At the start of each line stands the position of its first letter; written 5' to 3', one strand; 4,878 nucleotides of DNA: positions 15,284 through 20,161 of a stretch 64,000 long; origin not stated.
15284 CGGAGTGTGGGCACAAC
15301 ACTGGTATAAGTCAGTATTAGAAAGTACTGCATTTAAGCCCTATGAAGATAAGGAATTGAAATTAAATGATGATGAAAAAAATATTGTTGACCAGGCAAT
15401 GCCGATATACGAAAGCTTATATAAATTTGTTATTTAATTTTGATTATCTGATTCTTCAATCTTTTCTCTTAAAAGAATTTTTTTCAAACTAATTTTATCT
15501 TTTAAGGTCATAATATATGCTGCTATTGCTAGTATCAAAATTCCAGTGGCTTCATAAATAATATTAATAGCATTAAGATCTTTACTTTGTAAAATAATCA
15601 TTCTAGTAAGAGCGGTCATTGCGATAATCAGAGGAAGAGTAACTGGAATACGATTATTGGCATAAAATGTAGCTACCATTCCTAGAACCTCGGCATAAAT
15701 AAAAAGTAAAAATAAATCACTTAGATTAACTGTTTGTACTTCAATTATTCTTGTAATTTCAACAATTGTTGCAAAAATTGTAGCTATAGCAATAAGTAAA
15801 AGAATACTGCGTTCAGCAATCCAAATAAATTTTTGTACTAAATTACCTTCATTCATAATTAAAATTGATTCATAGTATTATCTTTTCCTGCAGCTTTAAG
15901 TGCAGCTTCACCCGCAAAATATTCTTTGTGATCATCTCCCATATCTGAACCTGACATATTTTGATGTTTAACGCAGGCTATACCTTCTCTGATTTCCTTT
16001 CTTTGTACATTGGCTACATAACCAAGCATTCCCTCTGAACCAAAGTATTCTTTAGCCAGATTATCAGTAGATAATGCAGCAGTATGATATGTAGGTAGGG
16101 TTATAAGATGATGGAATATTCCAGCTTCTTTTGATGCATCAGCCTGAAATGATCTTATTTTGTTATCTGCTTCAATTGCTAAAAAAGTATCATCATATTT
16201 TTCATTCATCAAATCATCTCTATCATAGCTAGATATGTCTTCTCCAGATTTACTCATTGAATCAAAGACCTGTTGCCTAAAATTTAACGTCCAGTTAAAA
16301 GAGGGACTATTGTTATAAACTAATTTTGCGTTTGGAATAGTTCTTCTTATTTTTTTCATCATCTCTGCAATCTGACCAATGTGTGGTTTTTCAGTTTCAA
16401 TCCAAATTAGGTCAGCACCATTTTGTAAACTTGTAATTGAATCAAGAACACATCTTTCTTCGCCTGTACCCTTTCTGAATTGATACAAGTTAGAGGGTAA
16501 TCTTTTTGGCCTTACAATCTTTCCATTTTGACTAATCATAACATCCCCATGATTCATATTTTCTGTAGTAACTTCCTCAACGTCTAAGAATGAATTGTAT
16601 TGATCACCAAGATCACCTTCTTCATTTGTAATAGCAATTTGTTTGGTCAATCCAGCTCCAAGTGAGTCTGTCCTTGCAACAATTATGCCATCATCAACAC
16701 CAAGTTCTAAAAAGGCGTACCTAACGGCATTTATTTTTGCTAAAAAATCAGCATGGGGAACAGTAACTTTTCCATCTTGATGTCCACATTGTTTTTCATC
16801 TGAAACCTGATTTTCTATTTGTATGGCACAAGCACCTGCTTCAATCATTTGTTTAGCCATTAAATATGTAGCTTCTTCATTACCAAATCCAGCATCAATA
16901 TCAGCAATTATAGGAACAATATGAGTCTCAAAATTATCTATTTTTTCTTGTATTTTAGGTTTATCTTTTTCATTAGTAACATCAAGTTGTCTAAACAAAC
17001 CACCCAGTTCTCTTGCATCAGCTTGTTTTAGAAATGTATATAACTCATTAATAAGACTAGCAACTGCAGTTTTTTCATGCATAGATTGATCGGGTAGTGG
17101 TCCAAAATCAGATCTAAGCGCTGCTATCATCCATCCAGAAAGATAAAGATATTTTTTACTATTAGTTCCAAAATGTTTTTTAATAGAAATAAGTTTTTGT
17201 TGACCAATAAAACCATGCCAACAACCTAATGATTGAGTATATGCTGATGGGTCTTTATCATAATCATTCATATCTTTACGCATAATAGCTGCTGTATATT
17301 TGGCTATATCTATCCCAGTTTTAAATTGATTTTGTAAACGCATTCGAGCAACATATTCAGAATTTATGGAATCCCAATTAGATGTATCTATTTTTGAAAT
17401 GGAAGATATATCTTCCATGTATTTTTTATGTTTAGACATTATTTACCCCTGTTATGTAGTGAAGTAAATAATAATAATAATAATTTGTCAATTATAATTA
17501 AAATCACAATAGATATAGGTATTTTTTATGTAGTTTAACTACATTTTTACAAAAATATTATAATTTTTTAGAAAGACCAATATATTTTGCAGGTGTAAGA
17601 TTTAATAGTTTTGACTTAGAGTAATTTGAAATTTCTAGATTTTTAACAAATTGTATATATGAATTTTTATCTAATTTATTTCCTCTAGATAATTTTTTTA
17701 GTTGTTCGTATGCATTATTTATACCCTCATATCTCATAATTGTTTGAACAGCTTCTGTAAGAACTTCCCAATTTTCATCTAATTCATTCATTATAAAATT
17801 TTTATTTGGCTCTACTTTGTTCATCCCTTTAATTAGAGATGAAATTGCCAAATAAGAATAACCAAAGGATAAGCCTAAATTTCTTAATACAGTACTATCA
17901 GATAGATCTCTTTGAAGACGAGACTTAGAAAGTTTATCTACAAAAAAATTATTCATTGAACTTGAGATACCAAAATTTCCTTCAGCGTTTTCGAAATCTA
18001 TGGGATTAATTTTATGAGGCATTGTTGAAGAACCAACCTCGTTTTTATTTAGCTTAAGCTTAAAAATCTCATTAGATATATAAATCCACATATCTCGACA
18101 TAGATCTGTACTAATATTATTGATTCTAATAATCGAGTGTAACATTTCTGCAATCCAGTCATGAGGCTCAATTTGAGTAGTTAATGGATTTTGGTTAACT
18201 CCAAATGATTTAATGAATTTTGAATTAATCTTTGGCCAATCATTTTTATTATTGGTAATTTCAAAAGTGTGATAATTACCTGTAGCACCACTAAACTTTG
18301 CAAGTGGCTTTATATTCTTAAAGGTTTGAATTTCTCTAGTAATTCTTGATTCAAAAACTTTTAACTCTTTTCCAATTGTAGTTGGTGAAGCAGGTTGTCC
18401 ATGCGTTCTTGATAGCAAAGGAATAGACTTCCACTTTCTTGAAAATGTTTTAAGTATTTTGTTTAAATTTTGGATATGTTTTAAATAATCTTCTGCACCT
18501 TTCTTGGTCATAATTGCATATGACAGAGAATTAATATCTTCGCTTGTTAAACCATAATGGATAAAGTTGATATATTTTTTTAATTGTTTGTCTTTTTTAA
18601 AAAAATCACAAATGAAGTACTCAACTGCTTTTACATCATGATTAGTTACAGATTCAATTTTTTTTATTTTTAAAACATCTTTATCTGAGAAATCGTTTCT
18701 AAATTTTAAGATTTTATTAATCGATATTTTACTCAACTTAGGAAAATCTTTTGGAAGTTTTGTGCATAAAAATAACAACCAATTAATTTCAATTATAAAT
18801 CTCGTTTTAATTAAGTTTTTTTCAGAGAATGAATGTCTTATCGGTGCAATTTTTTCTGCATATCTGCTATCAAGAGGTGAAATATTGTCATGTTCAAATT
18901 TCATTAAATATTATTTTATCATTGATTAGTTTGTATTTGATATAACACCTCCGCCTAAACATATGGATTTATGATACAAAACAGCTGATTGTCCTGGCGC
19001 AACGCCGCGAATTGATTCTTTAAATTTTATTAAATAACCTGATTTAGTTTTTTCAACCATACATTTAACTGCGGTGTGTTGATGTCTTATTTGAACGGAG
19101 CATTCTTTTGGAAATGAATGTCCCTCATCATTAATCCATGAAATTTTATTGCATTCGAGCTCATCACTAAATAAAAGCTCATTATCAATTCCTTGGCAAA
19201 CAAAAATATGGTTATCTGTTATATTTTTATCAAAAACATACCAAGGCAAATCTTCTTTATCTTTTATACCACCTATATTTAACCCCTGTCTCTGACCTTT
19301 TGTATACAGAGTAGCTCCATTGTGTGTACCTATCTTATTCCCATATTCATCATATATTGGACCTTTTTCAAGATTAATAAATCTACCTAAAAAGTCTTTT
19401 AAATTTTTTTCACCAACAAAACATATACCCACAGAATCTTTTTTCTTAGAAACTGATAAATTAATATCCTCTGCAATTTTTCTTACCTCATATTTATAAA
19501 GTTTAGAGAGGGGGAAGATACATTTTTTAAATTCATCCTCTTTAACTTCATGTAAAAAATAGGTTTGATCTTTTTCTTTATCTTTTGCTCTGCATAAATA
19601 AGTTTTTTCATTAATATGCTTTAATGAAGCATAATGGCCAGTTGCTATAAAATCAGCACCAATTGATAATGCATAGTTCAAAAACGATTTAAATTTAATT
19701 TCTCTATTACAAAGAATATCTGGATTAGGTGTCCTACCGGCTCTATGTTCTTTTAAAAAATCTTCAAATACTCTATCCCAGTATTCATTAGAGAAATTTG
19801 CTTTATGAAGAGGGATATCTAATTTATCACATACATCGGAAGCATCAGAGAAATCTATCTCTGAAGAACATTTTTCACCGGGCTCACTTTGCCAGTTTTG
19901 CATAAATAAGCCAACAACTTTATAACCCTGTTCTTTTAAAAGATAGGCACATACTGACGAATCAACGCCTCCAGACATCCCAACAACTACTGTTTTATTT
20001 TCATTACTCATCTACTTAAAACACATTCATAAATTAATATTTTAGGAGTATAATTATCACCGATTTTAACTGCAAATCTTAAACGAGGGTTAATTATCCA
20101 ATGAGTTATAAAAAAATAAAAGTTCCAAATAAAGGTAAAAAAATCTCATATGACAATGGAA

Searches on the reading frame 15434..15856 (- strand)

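Call 17: search_protein_families(library=pfam, proteins=[window:15434-15856:-], max_evalue=0.01)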
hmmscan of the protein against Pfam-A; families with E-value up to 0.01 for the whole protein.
window:15434-15856:- (140 aa): 1 family
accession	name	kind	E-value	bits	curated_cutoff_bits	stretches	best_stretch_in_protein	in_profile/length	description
PF06146.17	PsiE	-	3.8e-17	63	23.9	1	14-119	2-120/122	Phosphate-starvation-inducible E family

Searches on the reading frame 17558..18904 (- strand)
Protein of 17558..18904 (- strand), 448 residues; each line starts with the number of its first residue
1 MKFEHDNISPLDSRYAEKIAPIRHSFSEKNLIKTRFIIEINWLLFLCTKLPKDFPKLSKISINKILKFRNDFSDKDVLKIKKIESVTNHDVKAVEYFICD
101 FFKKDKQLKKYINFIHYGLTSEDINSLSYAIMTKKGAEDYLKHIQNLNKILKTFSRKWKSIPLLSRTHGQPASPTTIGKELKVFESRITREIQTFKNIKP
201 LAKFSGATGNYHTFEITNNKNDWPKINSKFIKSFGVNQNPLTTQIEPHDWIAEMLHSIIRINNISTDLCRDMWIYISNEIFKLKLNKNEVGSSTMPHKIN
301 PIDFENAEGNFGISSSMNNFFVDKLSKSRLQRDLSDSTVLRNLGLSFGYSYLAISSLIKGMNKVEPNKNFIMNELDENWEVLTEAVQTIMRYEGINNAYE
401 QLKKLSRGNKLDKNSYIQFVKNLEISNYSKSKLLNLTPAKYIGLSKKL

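Call 56: search_protein_families(library=pfam, proteins=[window:17558-18904:-], max_evalue=0.001)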
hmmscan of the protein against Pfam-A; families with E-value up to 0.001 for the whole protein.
window:17558-18904:- (448 aa): 2 families
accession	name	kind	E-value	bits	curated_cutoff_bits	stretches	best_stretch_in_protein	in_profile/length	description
PF00206.25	Lyase_1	-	7.4e-46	157.4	27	1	64-309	56-305/312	Lyase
PF08328.16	ASL_C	-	7.6e-44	148.9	35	1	328-442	1-115/115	Adenylosuccinate lyase C-terminal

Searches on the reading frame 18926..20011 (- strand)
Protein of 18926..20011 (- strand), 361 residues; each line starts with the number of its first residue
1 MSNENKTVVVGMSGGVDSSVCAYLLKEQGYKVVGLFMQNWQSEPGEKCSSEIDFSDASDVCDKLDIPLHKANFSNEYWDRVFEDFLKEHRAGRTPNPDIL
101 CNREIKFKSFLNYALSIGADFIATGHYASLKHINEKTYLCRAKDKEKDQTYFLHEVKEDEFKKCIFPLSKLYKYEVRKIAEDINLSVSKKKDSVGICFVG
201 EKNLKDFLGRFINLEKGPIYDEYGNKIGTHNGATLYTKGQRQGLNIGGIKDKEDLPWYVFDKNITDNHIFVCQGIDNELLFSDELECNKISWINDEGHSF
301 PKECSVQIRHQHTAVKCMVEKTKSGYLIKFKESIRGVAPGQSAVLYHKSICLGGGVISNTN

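Call 56: search_protein_families(library=pfam, proteins=[window:18926-20011:-], max_evalue=0.001)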
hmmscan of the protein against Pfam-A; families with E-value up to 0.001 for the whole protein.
window:18926-20011:- (361 aa): 8 families
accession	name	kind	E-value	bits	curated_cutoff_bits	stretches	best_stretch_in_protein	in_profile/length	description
PF03054.22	tRNA_Me_trans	-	5.6e-78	261.7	20.6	1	6-200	1-201/202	tRNA methyl transferase HUP domain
PF20258.4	tRNA_Me_trans_C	-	2.1e-20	73.3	20.6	1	282-357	1-77/77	Aminomethyltransferase beta-barrel domain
PF20259.3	tRNA_Me_trans_M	-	2.7e-17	62.5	27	1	205-273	1-66/66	tRNA methyl transferase PRC-barrel domain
PF02540.23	NAD_synthase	-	3.5e-09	36.6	21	1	4-85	17-91/242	NAD synthase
PF01171.26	ATP_bind_3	-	2.3e-06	27.9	27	1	8-185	2-161/182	PP-loop family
PF06508.19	QueC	-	1.1e-05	25.5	22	1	8-185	2-175/210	Queuosine biosynthesis protein QueC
PF02568.20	ThiI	-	0.0002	21.5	20.5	1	6-44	4-42/197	Thiamine biosynthesis protein (ThiI)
PF00733.27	Asn_synthase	-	0.00093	19.4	21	0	8-126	20-135/354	Asparagine synthase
